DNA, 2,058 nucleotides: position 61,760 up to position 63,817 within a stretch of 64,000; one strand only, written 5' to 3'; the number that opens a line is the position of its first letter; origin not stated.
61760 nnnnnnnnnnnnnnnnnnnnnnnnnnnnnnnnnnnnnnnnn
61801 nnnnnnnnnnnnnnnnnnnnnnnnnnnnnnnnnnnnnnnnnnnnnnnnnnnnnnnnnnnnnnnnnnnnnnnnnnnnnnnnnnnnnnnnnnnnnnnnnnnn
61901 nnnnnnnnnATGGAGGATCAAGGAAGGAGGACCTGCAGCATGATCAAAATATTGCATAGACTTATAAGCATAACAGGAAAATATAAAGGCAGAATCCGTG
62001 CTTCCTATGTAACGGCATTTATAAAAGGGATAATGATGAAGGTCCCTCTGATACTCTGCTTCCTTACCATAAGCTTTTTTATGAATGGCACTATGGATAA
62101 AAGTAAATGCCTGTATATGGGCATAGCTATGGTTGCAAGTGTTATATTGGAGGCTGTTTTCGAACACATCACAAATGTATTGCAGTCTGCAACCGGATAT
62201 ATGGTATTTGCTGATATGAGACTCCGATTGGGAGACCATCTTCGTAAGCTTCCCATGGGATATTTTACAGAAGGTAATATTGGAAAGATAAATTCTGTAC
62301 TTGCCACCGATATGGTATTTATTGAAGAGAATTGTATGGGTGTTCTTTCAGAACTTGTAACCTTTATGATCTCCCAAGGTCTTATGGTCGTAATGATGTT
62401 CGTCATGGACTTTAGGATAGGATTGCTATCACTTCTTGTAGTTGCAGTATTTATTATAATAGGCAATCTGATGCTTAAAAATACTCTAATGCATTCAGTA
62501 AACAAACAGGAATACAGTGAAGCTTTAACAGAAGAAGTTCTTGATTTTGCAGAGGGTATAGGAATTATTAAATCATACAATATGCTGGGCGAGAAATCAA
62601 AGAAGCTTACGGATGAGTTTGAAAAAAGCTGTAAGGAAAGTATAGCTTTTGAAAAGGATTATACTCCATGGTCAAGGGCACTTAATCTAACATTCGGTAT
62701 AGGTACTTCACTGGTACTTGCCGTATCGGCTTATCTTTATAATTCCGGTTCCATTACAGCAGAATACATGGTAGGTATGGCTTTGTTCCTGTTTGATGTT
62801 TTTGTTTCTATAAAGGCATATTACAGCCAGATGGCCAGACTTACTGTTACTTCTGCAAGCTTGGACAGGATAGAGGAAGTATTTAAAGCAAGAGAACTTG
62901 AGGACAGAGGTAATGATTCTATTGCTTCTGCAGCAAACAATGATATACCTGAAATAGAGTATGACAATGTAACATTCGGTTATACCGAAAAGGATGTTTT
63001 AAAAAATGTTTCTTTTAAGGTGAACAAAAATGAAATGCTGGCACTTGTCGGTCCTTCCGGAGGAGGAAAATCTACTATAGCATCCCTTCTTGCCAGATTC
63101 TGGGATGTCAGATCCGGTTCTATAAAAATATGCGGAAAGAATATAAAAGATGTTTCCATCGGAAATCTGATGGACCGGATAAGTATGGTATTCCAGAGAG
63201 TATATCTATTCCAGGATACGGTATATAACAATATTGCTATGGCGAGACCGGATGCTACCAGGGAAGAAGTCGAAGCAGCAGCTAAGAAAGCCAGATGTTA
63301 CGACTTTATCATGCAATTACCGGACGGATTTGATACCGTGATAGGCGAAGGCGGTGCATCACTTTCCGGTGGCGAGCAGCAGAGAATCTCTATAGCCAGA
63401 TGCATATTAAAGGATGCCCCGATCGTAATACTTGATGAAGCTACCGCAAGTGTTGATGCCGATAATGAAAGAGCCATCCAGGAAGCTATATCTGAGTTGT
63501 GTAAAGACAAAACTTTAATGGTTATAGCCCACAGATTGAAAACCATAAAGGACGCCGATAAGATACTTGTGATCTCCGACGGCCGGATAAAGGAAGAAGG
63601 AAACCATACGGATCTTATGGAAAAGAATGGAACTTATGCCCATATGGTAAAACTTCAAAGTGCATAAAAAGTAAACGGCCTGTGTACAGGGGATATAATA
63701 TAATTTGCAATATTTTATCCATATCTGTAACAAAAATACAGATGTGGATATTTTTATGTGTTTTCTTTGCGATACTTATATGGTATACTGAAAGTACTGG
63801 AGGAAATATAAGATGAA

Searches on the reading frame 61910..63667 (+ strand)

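Call 7: search_protein_families(library=pfam, proteins=[window:61910-63667:+])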
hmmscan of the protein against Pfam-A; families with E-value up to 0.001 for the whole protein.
window:61910-63667:+ (585 aa): 5 families
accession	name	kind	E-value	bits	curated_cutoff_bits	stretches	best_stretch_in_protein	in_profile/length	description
PF00005.33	ABC_tran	-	4.7e-31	108.6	25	1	364-513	1-137/137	ABC transporter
PF00664.28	ABC_membrane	-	9.4e-13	48.9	28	1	37-294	10-267/274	ABC transporter transmembrane region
PF02463.25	SMC_N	-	9.9e-09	35.4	40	1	214-556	135-212/220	RecF/RecN/SMC N terminal domain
PF03193.22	RsgA_GTPase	-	0.00067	20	30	0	339-404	72-136/174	RsgA GTPase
PF00004.35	AAA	-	0.00092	20.1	21.2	0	378-430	2-52/131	ATPase family associated with various cellular activities (AAA)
